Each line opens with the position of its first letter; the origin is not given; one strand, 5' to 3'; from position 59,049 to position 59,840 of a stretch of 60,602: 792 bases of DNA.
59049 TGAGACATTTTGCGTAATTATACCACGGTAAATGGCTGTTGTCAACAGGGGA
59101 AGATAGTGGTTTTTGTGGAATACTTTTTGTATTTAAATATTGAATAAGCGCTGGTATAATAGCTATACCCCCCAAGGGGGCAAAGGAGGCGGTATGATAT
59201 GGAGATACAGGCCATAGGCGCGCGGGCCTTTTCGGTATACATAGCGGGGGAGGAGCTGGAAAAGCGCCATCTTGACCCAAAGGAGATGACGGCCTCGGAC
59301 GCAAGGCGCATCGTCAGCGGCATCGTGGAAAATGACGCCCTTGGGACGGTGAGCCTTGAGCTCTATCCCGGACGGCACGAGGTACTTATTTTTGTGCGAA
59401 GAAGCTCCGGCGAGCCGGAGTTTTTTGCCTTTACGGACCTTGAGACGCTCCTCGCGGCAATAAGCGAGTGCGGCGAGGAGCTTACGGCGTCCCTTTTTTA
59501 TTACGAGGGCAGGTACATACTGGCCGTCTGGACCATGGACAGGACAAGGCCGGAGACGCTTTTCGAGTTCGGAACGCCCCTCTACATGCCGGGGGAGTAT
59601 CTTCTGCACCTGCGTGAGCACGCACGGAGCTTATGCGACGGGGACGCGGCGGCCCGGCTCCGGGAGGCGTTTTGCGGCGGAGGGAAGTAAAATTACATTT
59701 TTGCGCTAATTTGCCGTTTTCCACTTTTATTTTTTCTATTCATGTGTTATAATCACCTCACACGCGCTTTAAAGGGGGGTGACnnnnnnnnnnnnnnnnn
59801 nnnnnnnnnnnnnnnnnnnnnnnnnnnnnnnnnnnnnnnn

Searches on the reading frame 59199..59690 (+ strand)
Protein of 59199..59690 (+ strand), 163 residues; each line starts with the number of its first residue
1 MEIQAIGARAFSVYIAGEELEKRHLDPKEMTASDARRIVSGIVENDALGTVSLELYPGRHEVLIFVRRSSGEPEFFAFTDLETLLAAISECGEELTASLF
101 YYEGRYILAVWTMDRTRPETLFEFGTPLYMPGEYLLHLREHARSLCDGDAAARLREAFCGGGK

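Call 76: search_protein_families(library=pfam, proteins=[window:59199-59690:+], max_evalue=0.00001)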
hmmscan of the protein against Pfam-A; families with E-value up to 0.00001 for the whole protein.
window:59199-59690:+ (163 aa): 1 family
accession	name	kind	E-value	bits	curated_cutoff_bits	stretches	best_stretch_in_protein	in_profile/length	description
PF05389.17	MecA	-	9.5e-07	29.1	22.5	0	74-152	135-219/221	Negative regulator of genetic competence (MecA)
